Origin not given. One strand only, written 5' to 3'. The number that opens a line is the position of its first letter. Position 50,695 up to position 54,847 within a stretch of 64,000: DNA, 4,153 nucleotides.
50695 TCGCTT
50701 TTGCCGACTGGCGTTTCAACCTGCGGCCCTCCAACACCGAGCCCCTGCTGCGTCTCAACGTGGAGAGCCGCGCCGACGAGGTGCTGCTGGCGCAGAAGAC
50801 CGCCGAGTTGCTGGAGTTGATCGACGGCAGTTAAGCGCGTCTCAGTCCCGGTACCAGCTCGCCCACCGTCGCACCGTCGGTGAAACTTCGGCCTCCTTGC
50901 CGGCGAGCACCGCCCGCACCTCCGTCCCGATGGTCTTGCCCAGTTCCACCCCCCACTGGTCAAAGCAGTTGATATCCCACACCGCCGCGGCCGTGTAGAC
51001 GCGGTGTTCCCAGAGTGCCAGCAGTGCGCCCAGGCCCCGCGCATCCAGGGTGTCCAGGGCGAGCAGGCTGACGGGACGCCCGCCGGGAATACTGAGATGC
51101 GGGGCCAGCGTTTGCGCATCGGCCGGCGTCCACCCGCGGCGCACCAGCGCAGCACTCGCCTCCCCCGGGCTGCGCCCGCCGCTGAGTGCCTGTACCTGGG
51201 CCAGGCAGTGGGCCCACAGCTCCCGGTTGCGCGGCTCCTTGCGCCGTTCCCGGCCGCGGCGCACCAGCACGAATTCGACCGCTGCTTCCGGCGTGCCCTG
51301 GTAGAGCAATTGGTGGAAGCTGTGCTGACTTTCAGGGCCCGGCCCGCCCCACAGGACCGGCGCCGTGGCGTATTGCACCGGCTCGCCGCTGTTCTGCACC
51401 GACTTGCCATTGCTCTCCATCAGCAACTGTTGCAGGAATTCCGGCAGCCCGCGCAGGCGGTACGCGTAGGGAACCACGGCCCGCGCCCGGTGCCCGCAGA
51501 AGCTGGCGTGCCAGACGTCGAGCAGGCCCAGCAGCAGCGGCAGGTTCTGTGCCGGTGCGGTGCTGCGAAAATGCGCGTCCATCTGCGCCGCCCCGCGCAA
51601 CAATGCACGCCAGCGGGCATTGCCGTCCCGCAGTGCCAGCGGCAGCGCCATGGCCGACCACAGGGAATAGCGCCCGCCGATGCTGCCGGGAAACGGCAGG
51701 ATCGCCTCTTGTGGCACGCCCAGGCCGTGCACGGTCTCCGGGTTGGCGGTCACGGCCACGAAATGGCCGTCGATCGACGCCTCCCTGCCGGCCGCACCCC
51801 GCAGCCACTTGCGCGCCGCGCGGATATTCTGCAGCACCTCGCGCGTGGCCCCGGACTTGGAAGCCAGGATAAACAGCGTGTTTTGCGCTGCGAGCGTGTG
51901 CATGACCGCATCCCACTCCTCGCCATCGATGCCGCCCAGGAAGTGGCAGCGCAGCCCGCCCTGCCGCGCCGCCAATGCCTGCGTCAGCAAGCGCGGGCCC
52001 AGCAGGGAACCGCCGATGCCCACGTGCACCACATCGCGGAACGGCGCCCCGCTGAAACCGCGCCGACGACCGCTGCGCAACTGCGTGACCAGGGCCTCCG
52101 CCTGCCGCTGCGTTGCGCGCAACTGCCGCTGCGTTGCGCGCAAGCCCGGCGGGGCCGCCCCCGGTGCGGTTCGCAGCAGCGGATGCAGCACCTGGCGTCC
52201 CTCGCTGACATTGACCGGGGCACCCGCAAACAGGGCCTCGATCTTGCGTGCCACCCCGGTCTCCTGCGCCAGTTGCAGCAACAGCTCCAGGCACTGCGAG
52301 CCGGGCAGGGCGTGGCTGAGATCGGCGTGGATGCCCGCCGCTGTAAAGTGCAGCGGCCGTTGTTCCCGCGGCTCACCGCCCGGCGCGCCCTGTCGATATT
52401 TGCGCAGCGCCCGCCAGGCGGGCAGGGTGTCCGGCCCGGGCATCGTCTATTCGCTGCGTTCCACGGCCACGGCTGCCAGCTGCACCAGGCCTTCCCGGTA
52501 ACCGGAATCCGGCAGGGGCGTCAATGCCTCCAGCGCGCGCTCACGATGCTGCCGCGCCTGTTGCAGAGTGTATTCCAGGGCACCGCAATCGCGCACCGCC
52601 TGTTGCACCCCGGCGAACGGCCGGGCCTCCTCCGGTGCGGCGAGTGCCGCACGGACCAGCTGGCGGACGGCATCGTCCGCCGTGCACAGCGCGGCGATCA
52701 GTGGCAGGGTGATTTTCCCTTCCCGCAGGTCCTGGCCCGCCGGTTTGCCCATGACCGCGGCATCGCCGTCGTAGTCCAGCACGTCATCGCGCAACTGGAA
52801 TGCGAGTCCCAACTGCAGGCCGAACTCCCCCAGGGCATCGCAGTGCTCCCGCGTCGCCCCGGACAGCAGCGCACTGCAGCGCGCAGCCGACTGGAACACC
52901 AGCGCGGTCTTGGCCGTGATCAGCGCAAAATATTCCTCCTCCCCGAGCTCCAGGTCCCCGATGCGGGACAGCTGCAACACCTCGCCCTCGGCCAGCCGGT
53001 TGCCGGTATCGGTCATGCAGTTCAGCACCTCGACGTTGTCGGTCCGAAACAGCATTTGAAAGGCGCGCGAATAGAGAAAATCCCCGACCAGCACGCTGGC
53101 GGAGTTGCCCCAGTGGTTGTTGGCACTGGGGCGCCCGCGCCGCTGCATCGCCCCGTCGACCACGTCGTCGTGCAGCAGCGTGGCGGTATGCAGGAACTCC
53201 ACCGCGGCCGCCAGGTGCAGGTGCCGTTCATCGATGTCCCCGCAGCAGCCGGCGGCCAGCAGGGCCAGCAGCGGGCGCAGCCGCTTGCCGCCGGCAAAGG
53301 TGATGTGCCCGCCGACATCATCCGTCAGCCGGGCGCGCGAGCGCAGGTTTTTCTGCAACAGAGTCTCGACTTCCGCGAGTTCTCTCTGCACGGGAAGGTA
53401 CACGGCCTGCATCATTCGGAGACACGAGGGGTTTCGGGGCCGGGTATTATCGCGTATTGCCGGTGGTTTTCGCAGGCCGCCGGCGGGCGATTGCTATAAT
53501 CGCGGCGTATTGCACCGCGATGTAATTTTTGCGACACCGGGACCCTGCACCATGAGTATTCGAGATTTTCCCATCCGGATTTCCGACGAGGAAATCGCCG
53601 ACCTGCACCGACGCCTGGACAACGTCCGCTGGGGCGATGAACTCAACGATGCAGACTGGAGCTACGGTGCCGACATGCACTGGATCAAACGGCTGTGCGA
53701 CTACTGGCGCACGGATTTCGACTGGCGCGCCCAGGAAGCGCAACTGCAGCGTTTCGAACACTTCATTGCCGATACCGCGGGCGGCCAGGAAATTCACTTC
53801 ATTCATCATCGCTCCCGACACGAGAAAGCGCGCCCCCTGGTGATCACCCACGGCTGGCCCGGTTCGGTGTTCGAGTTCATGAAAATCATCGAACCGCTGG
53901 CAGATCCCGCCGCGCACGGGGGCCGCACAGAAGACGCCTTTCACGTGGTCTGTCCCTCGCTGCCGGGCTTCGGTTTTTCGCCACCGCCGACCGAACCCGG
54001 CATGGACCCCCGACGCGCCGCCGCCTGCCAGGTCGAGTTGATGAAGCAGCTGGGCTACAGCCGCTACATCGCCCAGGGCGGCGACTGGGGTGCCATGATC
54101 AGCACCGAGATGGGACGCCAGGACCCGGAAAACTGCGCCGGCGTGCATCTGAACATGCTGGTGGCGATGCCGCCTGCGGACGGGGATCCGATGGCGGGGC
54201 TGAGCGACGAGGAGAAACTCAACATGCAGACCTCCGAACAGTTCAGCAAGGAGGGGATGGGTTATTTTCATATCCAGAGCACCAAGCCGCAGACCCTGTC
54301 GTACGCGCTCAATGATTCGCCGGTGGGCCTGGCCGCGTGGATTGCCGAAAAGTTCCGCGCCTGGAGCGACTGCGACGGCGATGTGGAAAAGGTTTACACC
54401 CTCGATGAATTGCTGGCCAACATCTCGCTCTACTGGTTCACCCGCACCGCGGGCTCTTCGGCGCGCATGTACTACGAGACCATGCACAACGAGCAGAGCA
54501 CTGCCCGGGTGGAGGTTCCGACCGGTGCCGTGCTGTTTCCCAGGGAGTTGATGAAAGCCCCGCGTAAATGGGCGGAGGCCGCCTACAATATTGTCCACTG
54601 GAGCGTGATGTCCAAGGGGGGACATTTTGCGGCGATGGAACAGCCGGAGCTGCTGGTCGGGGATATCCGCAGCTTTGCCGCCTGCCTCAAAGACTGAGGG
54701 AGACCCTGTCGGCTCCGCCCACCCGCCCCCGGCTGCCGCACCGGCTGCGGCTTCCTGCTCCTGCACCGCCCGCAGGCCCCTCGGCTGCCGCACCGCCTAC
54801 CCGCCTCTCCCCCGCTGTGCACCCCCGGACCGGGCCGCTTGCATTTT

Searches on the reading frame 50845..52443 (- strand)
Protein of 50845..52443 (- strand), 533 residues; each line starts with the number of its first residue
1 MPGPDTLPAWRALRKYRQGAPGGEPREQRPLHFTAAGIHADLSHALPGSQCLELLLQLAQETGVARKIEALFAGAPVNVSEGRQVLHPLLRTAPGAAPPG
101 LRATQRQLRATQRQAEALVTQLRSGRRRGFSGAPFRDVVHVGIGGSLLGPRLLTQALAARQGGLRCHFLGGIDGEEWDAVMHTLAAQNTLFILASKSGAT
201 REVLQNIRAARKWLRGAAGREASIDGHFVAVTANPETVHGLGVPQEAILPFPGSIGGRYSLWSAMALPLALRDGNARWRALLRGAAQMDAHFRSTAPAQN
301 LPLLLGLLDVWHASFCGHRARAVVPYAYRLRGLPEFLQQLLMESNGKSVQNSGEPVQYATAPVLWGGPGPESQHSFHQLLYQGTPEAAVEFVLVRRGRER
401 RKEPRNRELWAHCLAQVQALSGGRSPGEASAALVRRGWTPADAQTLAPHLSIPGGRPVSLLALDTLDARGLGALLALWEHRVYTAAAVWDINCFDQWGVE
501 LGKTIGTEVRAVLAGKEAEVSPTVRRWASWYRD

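Call 63: find_homologous_proteins(query=window:50845-52443:-, max_evalue=1e-150)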
Query window:50845-52443:- (533 aa): 1 proteins with E <= 1e-150 among 8000 candidates.
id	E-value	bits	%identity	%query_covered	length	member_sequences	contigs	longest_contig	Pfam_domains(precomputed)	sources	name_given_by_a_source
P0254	0.0e+0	1199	100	100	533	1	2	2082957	PF00342.25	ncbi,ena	-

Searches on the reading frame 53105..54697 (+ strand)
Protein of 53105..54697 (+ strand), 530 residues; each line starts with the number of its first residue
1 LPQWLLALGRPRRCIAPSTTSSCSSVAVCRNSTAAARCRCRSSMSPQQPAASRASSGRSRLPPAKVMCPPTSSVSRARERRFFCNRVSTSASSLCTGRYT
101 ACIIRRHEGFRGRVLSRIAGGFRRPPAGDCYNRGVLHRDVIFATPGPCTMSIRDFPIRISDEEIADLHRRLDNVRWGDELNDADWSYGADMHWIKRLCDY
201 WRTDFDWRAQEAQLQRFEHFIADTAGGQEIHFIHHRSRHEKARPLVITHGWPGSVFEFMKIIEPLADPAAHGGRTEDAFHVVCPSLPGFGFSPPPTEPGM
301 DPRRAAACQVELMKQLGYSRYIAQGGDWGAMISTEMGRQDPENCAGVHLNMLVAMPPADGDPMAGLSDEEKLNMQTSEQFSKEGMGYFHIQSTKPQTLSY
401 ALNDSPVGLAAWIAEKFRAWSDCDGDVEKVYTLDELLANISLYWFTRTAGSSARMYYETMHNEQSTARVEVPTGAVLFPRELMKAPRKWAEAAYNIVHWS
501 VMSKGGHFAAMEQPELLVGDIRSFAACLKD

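Call 8: search_protein_families(library=pfam, proteins=[window:53105-54697:+], max_evalue=0.01)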
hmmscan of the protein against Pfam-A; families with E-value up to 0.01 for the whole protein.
window:53105-54697:+ (530 aa): 3 families
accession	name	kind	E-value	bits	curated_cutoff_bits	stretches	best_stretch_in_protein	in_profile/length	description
PF06441.18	EHN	-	4.5e-36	123.8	22.8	1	152-258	1-107/107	Epoxide hydrolase N terminus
PF00561.26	Abhydrolase_1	-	1.1e-16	61.7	25.8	1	244-367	2-119/245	alpha/beta hydrolase fold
PF12697.13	Abhydrolase_6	-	2e-07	32.3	26.3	1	245-518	1-215/217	Alpha/beta hydrolase family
